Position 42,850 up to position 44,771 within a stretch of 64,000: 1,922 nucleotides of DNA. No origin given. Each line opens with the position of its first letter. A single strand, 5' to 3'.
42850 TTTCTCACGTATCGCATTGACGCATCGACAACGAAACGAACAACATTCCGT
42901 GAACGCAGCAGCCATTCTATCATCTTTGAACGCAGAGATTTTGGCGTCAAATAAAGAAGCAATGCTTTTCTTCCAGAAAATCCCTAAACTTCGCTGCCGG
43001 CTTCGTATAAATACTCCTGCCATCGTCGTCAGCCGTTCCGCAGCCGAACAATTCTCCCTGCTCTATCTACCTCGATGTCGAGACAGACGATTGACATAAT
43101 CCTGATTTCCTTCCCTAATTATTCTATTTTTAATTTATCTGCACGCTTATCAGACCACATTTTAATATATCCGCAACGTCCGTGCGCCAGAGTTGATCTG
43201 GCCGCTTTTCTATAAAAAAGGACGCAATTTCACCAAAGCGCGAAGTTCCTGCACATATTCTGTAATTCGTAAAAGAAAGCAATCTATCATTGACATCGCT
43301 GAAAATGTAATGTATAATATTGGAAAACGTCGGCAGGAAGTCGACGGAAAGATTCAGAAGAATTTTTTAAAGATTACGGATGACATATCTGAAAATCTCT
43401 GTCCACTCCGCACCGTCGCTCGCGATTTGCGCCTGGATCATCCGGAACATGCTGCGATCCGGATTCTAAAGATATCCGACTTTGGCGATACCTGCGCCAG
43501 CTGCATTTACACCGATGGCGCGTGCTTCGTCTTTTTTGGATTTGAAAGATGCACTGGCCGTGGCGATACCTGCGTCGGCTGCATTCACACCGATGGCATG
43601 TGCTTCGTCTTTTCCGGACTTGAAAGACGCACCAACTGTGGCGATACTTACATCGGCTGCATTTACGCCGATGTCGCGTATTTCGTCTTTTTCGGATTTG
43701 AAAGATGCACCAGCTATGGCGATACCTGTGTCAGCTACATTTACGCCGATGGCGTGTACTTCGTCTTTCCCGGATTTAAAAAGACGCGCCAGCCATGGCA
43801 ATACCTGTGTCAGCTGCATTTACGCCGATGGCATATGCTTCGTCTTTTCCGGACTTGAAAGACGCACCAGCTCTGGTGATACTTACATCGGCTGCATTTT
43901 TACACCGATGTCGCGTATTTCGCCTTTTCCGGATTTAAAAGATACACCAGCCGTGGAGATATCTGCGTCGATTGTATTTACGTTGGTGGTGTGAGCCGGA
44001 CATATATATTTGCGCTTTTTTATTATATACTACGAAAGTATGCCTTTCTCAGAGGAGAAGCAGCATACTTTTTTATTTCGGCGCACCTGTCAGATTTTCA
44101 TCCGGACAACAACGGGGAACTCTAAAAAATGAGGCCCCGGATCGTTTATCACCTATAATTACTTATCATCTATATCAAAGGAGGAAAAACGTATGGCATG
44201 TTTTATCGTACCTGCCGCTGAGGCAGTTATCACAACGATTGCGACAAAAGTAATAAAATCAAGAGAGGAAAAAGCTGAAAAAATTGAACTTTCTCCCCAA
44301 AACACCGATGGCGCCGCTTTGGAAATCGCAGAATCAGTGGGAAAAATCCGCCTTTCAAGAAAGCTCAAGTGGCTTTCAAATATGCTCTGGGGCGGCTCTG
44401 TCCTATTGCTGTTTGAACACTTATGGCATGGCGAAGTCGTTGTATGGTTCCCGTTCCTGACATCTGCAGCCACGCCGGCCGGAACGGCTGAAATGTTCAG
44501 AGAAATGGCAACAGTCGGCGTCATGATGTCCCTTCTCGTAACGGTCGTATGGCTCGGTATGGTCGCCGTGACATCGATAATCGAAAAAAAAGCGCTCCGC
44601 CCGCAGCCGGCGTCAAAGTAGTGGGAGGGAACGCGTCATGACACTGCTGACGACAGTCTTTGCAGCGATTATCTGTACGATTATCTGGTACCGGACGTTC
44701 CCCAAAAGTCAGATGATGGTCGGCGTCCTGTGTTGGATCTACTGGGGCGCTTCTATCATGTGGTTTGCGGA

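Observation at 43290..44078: Orphan transcription unit: perfect consensus promoter, 6.5 tandem 78-nt repeats, intrinsic terminator, no credible ORF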

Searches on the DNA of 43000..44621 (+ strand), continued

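Call 74: search_with_rna_model(model_id=R2, sources=[L005, L006, L007, L008, L009, L010, L011, L012, L013, L014, L015, L016, L017, L018, L019, L020, L021, L022, L023, L024, L025, L026, L027, L028, L029, L030, L031, L032, L033, L034, L035, L036, L037, L038, L039, L040, L041, L042, L043, L044, L045, L046, L047, L048, L049, L050, L051, L052, L053, L054, L055, L056, L057, L058, L059, L060, L061, L062, L063, L064, L065, L066, L067, L068, L069, L070, L071, L072, L073, L074, L075, L076, L077, L078, L079, L080, L081, L082, L083, L084], max_evalue=0.05)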
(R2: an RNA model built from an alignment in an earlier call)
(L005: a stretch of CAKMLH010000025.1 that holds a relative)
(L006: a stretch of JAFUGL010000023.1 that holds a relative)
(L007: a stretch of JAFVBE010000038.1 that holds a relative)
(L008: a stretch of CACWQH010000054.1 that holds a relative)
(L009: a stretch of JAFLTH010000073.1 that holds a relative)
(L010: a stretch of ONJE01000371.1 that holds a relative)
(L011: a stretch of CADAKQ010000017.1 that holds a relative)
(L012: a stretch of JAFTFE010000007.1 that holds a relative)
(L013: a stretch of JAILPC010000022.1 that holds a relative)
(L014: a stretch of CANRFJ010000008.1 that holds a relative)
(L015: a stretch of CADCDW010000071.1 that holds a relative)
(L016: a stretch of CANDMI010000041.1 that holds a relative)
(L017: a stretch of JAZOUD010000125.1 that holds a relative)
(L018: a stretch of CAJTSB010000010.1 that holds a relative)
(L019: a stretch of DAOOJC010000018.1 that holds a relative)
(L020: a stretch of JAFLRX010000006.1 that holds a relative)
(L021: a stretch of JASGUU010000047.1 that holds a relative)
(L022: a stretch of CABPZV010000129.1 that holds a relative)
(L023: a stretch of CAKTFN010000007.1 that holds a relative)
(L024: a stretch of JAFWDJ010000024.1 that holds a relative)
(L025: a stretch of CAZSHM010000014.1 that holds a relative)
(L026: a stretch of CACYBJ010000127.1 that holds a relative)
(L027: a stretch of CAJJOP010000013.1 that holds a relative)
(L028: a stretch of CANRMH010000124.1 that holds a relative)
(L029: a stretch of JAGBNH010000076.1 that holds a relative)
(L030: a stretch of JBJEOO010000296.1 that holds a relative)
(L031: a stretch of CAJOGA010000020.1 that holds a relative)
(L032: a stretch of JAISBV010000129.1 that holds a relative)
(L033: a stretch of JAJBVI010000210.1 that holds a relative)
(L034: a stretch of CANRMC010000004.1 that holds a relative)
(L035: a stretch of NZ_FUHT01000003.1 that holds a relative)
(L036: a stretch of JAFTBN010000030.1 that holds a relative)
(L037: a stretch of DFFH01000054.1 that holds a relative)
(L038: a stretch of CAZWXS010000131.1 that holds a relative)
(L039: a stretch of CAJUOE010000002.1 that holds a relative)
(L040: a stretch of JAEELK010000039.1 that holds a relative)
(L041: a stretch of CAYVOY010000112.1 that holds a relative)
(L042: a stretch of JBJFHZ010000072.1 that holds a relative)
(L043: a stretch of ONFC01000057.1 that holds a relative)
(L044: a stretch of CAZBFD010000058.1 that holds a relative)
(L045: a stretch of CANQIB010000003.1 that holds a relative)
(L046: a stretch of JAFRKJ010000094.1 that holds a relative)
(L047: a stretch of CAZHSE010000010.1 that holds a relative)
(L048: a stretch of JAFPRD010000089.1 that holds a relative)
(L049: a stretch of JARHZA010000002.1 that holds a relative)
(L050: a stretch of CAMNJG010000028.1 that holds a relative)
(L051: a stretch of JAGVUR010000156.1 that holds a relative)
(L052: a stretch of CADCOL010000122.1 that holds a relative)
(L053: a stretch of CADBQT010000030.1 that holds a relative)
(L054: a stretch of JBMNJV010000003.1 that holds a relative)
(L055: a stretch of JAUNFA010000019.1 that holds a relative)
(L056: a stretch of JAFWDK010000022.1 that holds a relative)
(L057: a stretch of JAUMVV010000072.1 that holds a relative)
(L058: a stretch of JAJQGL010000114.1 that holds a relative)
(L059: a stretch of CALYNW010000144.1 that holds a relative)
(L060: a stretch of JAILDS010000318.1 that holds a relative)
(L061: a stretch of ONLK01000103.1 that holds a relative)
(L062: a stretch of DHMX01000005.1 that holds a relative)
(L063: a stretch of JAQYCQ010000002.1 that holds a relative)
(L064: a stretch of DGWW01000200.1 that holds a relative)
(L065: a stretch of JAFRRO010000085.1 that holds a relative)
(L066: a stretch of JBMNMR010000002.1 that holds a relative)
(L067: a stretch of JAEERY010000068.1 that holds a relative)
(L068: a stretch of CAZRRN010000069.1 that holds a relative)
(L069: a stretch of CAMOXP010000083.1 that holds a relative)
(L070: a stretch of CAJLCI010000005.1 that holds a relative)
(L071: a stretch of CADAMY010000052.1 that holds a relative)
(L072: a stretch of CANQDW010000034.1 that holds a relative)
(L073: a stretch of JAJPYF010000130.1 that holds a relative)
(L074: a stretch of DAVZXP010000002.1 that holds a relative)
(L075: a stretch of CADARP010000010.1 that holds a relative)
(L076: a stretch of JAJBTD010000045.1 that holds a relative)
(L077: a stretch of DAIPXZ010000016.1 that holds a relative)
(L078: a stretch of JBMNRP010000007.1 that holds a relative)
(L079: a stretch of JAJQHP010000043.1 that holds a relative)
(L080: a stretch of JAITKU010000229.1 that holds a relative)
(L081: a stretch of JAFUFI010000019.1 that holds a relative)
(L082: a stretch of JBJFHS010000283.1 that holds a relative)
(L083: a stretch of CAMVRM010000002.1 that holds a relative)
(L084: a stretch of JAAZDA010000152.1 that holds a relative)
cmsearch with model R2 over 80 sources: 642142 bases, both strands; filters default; matches with E-value up to 0.05: 34.
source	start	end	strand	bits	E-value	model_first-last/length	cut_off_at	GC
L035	4855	4912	+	73.8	7.2e-17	1-58/58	no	0.4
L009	4925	4982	+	71.9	2.5e-16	1-58/58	no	0.38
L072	4889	4947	+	71.7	2.7e-16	1-58/58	no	0.34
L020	4190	4247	+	70.2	7.4e-16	1-58/58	no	0.4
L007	4866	4923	+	69.4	1.2e-15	1-58/58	no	0.31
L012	4866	4923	+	69.2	1.3e-15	1-58/58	no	0.33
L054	4908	4965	+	69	1.6e-15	1-58/58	no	0.43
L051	4907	4961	+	68.7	1.9e-15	1-58/58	no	0.44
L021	4884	4942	+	67.1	5.2e-15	1-58/58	no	0.37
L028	819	876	+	66.6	7.2e-15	1-58/58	no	0.38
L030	1785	1841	+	65.7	1.2e-14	1-58/58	no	0.35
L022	2301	2359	+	65.7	1.3e-14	1-58/58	no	0.32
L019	4362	4420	+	65.6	1.3e-14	1-58/58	no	0.32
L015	3017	3074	+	64.5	2.8e-14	1-58/58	no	0.33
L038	141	196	+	64.4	2.9e-14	1-58/58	no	0.3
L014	3465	3522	+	63.5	5.2e-14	1-58/58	no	0.43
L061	1100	1158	+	62.6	9.2e-14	1-58/58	no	0.42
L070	4901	4959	+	61.7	1.6e-13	1-58/58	no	0.36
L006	4922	4979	+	61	2.5e-13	1-58/58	no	0.28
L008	729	786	+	61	2.5e-13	1-58/58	no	0.28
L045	4909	4964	+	60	4.7e-13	1-58/58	no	0.39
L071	3402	3459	+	58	1.7e-12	1-58/58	no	0.43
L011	4924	4980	+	54.4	1.6e-11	1-58/58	no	0.26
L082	1418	1477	+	52.4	5.7e-11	1-58/58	no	0.38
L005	4897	4954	+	51.9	7.9e-11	1-58/58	no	0.36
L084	2179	2237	+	41.2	7.2e-08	1-58/58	no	0.32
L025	637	693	+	35.3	3.1e-06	1-58/58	no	0.42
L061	1107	1168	-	29.1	0.00015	1-58/58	no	0.45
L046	946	1002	+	25.2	0.0019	1-58/58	no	0.26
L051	4920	4967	-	24.3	0.0033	4-51/58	no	0.42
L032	1329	1389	+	23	0.0076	1-58/58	no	0.44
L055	4903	4962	+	22.7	0.009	1-58/58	no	0.42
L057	2116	2189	+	21.8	0.016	1-58/58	no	0.35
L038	148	224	-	20.1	0.047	1-58/58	no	0.31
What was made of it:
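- R2 also hits about 30 relatives (call 74).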

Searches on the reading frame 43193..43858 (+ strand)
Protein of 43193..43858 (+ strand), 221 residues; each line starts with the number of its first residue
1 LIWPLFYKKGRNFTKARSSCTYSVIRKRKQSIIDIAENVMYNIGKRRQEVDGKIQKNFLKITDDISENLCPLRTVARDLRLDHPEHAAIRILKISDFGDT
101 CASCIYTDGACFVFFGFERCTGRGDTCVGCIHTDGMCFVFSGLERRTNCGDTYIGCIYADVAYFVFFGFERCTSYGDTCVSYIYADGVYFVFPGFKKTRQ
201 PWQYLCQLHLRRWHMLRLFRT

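Call 18: find_encoding_contigs(protein=window:43193-43858:+, flank=6000, max_places=10)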
Protein window:43193-43858:+ (221 aa): no gene with exactly this product is on record in the collection.

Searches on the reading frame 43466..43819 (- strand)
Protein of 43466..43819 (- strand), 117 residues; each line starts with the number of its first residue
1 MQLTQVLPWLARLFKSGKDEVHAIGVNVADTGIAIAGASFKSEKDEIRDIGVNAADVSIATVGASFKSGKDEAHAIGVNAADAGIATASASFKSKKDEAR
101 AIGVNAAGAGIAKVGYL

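Call 17: find_encoding_contigs(protein=window:43466-43819:-, flank=6000, max_places=10)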
Protein window:43466-43819:- (117 aa): no gene with exactly this product is on record in the collection.
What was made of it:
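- Tried and rejected: Exact-protein look-ups of the array ORFs: not on record (calls 17, 18).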

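Call 28: search_protein_representatives(protein=window:43466-43819:-)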
Query: 117 residues. Proteins with E-value up to 0.001 (for the whole library): 3; up to 1e-10: 0; up to 1e-30: 0. The best 3 are listed.
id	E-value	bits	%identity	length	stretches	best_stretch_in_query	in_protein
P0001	4.3e-10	55.5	36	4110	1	65-100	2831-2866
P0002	1.3e-04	37.9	32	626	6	4-50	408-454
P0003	6.6e-04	35.7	27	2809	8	16-87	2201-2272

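Call 84: predict_structure(protein=window:43466-43819:-)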
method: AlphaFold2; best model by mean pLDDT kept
length: 117 residues; sequences in the alignment: 1
mean_pLDDT: 83.0   pTM: 0.75
mean pLDDT of the five models: 83.0, 80.0, 75.4, 72.9, 36.5
residues with pLDDT >= 90: 30; 70-90: 74; 50-70: 8; < 50: 5
segments of 3 or more residues with pLDDT < 50: 1-5
pLDDT, mean of each block of 10 residues (from residue 1): 52 71 85 86 84 91 85 89 91 86 89 88
secondary structure, 60 per line:
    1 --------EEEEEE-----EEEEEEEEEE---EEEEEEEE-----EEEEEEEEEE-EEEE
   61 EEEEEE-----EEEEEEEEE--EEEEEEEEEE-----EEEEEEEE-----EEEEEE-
elements in order: E9-14 E20-29 E33-40 E46-55 E57-66 E72-80 E83-92 E98-105 E111-116

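Call 89: fold_search(model_id=the predicted structure, library=pdb)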
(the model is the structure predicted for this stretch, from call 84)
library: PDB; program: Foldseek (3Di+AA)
matches with E <= 10: 126; with E <= 0.001: 0
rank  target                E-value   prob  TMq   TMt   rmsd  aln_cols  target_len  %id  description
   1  6eio                  1.6e-01  0.06  0.17  0.12  13.5       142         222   13  Crystal structure of an ice binding protein from an Antarctic Biological Consortium (released 2018-03-28)
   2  8enq_A                2.2e-01  0.08  0.19  0.20  14.4       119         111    7  E. coli CsgA fibril (218-pixel box size) (released 2023-10-04)
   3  9u4u_A                2.3e-01  0.02  0.13  0.12  15.0       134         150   13  Structure of the functional amyloid FapC from Pseudomonas sp.UK4 (released 2025-08-06)
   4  6ria_1                3.6e-01  0.05  0.19  0.22  12.4        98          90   18  Bactofilin from Thermus thermophilus, F105R mutant crystal structure (released 2019-07-17)
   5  9p0c_B                4.5e-01  0.08  0.22  0.17  13.4        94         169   11  Crystal structure of Ca2+-bound RTX domain block V of adenylate cyclase toxin from Bordetella pertussis (released 2026-01-07)
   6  6rib_A                1.1e+00  0.02  0.15  0.16  13.2       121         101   12  Cryo-EM reconstruction of Thermus thermophilus bactofilin double helical filaments (released 2019-07-17)
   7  9lhr_A                1.2e+00  0.01  0.15  0.11  14.0       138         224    9  Crystal structure of Ice binding protein from Candidatus Cryosericum odellii SMC5 (released 2025-09-03)
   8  5uyt_A                1.3e+00  0.01  0.13  0.06  14.5       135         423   11  Crystal structure of ice binding protein from an Antarctic bacterium Flavobacteriaceae (released 2017-10-25)
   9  9h78_B                1.3e+00  0.03  0.24  0.14  12.9       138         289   12  [FeS] cluster-loaded SMS complex from M. jannaschii (released 2025-06-04)
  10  5nxk_B                1.6e+00  0.03  0.22  0.12  11.9       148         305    7  L. reuteri 53608 SRRP (released 2018-03-21)
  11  4mfg_A                1.7e+00  0.01  0.09  0.07  13.8       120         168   10  2.0 Angstrom Resolution Crystal Structure of Putative Carbonic Anhydrase from Clostridium difficile. (released 2013-09-04)
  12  4w8s                  1.8e+00  0.01  0.13  0.09  14.8       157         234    7  Crystal structure of truncated hemolysin A Q125S/Y134S from P. mirabilis at 1.5 Angstroms resolution (released 2015-10-07)
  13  3bfp                  1.8e+00  0.01  0.11  0.08  13.6       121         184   13  Crystal Structure of apo-PglD from Campylobacter jejuni (released 2008-01-22)
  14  9lhn_B                1.9e+00  0.01  0.13  0.09  14.1       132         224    8  Crystal structure of Ice binding protein from Candidatus Cryosericum odellii SMC5 (released 2025-09-03)
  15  3vn3_A                1.9e+00  0.01  0.13  0.09  15.0       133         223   12  Fungal antifreeze protein exerts hyperactivity by constructing an inequable beta-helix (released 2012-06-06)
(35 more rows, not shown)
